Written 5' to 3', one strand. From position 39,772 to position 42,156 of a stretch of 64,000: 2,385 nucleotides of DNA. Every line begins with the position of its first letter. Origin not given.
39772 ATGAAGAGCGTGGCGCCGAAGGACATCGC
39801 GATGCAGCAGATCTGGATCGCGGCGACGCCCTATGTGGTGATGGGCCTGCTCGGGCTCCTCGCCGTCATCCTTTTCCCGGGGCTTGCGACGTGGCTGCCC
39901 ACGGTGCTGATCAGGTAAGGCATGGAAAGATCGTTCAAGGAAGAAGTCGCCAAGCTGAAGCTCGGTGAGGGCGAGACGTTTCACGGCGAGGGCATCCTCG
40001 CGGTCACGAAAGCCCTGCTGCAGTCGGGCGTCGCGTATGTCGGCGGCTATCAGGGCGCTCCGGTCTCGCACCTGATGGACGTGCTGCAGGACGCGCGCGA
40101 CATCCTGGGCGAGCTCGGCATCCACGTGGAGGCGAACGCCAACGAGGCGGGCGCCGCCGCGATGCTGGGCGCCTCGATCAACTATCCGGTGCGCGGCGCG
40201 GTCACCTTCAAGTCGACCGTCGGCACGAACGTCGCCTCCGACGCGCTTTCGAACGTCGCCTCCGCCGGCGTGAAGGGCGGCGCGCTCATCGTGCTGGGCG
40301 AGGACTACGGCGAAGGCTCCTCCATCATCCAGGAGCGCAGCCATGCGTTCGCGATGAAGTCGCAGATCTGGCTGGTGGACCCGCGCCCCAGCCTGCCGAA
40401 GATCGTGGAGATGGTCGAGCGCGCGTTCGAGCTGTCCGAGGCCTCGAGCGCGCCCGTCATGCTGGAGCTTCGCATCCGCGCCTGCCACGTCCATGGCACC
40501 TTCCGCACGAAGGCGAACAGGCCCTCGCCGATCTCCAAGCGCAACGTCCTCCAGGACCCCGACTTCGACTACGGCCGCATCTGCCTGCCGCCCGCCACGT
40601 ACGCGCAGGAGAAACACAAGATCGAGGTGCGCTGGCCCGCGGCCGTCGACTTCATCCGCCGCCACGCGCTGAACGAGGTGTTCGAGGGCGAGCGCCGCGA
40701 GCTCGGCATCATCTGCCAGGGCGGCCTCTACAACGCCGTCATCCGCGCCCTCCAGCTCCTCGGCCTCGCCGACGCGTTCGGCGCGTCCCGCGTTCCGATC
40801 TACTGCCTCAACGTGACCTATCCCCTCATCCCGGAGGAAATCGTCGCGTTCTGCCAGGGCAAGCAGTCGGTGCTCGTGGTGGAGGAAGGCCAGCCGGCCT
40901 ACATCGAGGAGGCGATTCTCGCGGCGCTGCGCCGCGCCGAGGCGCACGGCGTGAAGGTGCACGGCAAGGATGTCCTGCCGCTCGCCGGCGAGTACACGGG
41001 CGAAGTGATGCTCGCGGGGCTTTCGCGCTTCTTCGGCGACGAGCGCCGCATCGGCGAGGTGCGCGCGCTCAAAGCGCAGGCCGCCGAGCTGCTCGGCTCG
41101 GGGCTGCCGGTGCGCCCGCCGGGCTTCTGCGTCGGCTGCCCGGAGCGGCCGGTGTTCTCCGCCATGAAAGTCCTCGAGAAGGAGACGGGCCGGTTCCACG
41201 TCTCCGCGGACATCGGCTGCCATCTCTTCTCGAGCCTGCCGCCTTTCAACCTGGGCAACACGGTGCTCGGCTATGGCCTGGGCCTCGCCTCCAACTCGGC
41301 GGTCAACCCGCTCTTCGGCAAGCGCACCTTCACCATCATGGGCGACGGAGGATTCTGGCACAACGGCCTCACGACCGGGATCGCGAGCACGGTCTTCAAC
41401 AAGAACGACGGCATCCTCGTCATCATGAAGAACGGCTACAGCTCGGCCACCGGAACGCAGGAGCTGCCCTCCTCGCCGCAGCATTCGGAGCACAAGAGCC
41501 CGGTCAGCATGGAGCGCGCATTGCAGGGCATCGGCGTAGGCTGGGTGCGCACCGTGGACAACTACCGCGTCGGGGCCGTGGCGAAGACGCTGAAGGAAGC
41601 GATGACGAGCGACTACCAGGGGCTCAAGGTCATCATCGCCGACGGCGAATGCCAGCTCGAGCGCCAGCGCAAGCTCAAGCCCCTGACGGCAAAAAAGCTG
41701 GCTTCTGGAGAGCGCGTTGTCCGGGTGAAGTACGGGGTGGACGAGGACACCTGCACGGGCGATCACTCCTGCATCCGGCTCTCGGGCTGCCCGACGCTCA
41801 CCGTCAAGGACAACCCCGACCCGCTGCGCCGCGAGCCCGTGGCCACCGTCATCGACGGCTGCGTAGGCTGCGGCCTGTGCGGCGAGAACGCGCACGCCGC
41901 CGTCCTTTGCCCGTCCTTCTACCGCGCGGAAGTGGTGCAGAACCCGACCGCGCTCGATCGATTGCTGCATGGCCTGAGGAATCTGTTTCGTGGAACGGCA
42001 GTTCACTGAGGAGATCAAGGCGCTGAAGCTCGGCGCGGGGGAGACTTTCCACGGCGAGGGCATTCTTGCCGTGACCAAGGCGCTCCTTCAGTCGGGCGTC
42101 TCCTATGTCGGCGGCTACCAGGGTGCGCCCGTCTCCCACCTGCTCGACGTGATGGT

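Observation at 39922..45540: Two tandem, diverged IorA-type alpha subunits serving a single IorB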

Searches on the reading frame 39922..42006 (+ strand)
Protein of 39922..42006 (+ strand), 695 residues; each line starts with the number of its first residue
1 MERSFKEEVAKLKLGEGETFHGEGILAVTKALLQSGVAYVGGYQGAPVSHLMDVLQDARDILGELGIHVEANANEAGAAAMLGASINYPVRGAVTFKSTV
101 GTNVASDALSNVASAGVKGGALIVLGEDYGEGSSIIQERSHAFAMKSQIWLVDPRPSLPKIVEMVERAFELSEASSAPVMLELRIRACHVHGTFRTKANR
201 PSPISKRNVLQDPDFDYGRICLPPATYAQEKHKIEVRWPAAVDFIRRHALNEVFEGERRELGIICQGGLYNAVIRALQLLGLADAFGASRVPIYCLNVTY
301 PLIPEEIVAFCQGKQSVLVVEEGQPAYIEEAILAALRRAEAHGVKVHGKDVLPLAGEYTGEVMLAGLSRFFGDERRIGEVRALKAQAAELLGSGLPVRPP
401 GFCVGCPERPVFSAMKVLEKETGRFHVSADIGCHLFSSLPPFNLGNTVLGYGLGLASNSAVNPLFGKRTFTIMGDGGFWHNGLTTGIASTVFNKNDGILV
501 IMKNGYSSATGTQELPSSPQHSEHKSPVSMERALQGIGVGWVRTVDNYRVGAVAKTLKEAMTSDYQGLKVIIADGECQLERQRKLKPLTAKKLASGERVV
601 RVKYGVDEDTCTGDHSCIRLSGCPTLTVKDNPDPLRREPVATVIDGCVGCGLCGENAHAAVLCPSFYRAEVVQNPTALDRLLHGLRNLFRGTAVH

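Call 10: search_protein_families(library=pfam, proteins=[window:39922-42006:+])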
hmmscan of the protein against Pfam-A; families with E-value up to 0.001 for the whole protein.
window:39922-42006:+ (695 aa): 1 family
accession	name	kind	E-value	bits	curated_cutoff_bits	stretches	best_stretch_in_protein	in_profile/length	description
PF02775.26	TPP_enzyme_C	-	1.8e-11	44.5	21.9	1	443-570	24-148/151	Thiamine pyrophosphate enzyme, C-terminal TPP binding domain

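Call 12: search_protein_families(library=ncbifam, proteins=[window:39922-42006:+], max_evalue=0.00001)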
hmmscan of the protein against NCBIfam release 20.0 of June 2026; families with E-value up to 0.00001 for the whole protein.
window:39922-42006:+ (695 aa): 3 families
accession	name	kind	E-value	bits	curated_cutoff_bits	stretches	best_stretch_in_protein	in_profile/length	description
TIGR03336.1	IOR_alpha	equivalog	6.1e-82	275.8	650.9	1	26-655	9-588/595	indolepyruvate ferredoxin oxidoreductase subunit alpha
NF009589.0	PRK13030.1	subfamily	1.6e-39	135.4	816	1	37-515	56-545/1170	indolepyruvate ferredoxin oxidoreductase family protein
NF009588.0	PRK13029.1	subfamily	6.3e-24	84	952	1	37-349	56-377/1196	indolepyruvate ferredoxin oxidoreductase family protein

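Call 14: find_related_loci(query=window:39922-42006:+, collection=genome_contigs, flank=8000)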
Query window:39922-42006:+ (695 aa) in genome_contigs; peptide patterns used: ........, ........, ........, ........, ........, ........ (x = any residue, [..] = any of these).
600 stretches matched a pattern (row limit reached: there are more); 595 encode a relative of the query (tblastn E <= 1e-3); the best 80 are kept; 80 distinct loci.
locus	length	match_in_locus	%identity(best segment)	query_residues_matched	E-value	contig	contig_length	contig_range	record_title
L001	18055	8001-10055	85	1-684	0e+0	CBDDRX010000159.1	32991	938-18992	uncultured bacterium isolate s9_12 genome assembly, contig: s9_12.fak141_1020900, whole genome shotgun sequence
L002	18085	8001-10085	82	1-695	0e+0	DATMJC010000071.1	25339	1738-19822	MAG TPA_asm: Burkholderiales bacterium isolate SMAG_U13558 k141_395704, whole genome shotgun sequence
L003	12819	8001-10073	81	1-695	0e+0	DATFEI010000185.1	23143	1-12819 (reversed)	MAG TPA_asm: Burkholderiales bacterium isolate SMAG_U8603 k141_1949836, whole genome shotgun sequence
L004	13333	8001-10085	81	1-695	0e+0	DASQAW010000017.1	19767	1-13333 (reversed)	MAG TPA_asm: Burkholderiales bacterium isolate SMAG_U11655 k141_882680, whole genome shotgun sequence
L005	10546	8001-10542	81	1-695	0e+0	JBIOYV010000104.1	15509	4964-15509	MAG: Burkholderiales bacterium isolate MAG021 k127_4122244, whole genome shotgun sequence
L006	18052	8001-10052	81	1-684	0e+0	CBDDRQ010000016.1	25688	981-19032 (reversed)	uncultured bacterium isolate s10_2 genome assembly, contig: k141_634409, whole genome shotgun sequence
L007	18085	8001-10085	78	1-695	0e+0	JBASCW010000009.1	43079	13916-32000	MAG: Burkholderiales bacterium isolate MFD03501_ilm_asm_bin14 k127_32312, whole genome shotgun sequence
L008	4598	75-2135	79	1-686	0e+0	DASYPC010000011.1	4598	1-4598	MAG TPA_asm: Burkholderiales bacterium isolate SMAG_U4446 k141_869498, whole genome shotgun sequence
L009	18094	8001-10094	78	1-686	0e+0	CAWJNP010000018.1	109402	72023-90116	MAG: uncultured beta proteobacterium isolate MFD02832.bin.2.128 genome assembly, contig: contig_23992, whole genome shot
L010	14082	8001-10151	76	1-691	0e+0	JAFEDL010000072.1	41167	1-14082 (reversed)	MAG: Proteobacteria bacterium isolate SZAS-79 PROT-TMP-5__72__length-41167, whole genome shotgun sequence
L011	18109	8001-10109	76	1-691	0e+0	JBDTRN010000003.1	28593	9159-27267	MAG: Betaproteobacteria bacterium isolate cluster3_bin.248 NODE_5023_length_28593_cov_6.940115, whole genome shotgun seq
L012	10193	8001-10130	75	1-691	0e+0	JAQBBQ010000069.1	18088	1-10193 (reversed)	MAG: Betaproteobacteria bacterium isolate MAG_348_bin-10 348_bin-10_ctg-069, whole genome shotgun sequence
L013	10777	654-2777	72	1-689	0e+0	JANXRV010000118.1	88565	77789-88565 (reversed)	MAG: Proteobacteria bacterium isolate 336R_metabat_352_sub 336R_k141_2618642, whole genome shotgun sequence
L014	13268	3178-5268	72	1-686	0e+0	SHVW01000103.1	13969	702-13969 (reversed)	MAG: Alphaproteobacteria bacterium isolate Baikal-deep-G49 BACOMB-C21063, whole genome shotgun sequence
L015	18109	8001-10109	71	1-691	0e+0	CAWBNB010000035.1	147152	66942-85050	MAG: uncultured beta proteobacterium isolate MFD02242.bin.1.340 genome assembly, contig: contig_36353, whole genome shot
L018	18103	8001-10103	70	1-688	0e+0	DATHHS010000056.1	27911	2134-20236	MAG TPA_asm: Burkholderiales bacterium isolate SMAG_U12506 k141_162659, whole genome shotgun sequence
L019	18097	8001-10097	70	1-681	0e+0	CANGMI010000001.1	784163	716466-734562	MAG: Proteobacteria bacterium isolate Jr-7aug17-123 genome assembly, contig: Jr-7aug17-C2, whole genome shotgun sequence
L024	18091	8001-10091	66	1-686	0e+0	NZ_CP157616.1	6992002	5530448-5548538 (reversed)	Variovorax sp. KK3 chromosome, complete genome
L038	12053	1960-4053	76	1-689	0e+0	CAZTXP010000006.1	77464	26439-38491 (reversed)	MAG TPA_asm: uncultured Enterobacteriaceae bacterium isolate binchicken_co200_30 genome assembly, contig: k141_941927, w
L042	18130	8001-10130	63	1-691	0e+0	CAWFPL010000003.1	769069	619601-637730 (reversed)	MAG: uncultured proteobacterium isolate MFD01299.bin.1.58 genome assembly, contig: contig_21677, whole genome shotgun se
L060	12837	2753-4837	62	1-691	0e+0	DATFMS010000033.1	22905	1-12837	MAG TPA_asm: Burkholderiales bacterium isolate SMAG_U9231 k141_30863, whole genome shotgun sequence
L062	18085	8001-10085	62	1-691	0e+0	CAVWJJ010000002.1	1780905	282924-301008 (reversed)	MAG: uncultured beta proteobacterium isolate MFD05502.bin.2.108 genome assembly, contig: contig_27193, whole genome shot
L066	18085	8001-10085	62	1-691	0e+0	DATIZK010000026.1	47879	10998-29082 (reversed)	MAG TPA_asm: Burkholderiales bacterium isolate SMAG_U15299 k141_3299620, whole genome shotgun sequence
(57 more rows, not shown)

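Call 18: search_solved_structures(query=window:39922-42006:+, max_evalue=0.01, show_alignments=1)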
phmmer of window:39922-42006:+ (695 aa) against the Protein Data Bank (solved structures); distinct sequences matched with E-value up to 0.01: 0.

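Call 24: find_encoding_contigs(protein=window:39922-42006:+, flank=3000, max_places=4)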
Protein window:39922-42006:+ (695 aa): 3 contigs read that carry it; 1 place shown.
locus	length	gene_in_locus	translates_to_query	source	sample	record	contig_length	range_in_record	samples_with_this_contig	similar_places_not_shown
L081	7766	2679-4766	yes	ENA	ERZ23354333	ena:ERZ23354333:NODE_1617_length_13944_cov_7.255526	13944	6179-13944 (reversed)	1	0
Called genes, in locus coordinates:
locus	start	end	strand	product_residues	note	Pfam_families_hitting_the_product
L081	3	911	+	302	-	?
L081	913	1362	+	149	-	PF04290:DctQ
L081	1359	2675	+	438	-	PF06808:DctM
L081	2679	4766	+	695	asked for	PF02775:TPP_enzyme_C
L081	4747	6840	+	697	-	PF02775:TPP_enzyme_C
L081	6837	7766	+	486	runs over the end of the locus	PF01558:POR, PF20169:DUF6537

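Call 37: search_protein_families(library=pfam, proteins=[L013:8649-9875:+, L018:11807-13087:+, L042:10281-11312:+, L042:15494-16138:+, L042:16196-17461:+, L019:14998-16197:+, L062:12635-14014:+, L007:13622-14233:-], max_evalue=0.0001)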
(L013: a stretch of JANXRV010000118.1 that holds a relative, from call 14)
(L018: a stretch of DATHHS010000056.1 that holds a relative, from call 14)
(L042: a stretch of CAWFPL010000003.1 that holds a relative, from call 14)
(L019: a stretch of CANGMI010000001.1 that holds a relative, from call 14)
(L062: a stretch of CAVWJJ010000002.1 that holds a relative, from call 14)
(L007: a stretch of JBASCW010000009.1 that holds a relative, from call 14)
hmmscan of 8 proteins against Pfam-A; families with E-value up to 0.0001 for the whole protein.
L013:8649-9875:+ (409 aa): 4 families
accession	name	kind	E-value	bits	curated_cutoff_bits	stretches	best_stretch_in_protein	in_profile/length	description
PF01494.25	FAD_binding_3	-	9.9e-26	91.2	22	1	25-341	3-319/349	FAD binding domain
PF01266.30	DAO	-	3.7e-05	23.9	27.9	0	26-58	2-34/353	FAD dependent oxidoreductase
PF00890.30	FAD_binding_2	-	7.7e-05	22.5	20.4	0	26-58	2-34/414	FAD binding domain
PF13450.12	NAD_binding_8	-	9e-05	23.1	21.9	0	28-57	1-30/68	NAD(P)-binding Rossmann-like domain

L018:11807-13087:+ (427 aa): 2 families
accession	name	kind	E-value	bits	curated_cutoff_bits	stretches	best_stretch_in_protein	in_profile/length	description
PF00355.32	Rieske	-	3e-17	62.7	20.3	1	40-123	2-83/88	Rieske [2Fe-2S] domain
PF00848.25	Ring_hydroxyl_A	-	4.6e-16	59.8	24.9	1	188-420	9-205/208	Ring hydroxylating alpha subunit (catalytic domain)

L042:10281-11312:+ (344 aa): 1 family
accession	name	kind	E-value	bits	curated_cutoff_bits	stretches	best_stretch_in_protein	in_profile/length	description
PF03480.18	DctP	-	3.8e-35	122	23.4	1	37-316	2-284/286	Bacterial extracellular solute-binding protein, family 7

L042:15494-16138:+ (215 aa): 1 family
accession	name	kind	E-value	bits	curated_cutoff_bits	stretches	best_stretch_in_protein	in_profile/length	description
PF01841.26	Transglut_core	-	8e-14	52.3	23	1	26-138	5-108/108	Transglutaminase-like superfamily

L042:16196-17461:+ (422 aa): 2 families
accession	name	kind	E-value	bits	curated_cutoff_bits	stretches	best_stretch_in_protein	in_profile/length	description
PF13660.11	DUF4147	-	6.2e-79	265.2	23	1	5-226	2-234/234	Domain of unknown function (DUF4147)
PF05161.18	MOFRL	-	3.6e-38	130.5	28.3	1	309-415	1-106/106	MOFRL family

L019:14998-16197:+ (400 aa): 2 families
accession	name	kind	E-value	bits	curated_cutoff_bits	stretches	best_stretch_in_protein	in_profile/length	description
PF13458.12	Peripla_BP_6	-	1.4e-44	153.6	31.7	1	49-389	1-339/343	Periplasmic binding protein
PF13433.12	Peripla_BP_5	-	3.9e-06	26.6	27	1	52-122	3-73/363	Periplasmic binding protein domain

L062:12635-14014:+ (460 aa): 2 families
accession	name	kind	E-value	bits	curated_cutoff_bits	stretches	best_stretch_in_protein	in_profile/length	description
PF13660.11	DUF4147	-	6e-79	265.2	23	1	43-264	2-234/234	Domain of unknown function (DUF4147)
PF05161.18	MOFRL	-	1.8e-37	128.2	28.3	1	347-453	1-106/106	MOFRL family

L007:13622-14233:- (203 aa): 1 family
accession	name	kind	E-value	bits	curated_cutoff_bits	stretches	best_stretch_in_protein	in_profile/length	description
PF13577.12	SnoaL_4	-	4.7e-18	65.9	24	1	4-125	2-125/126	SnoaL-like domain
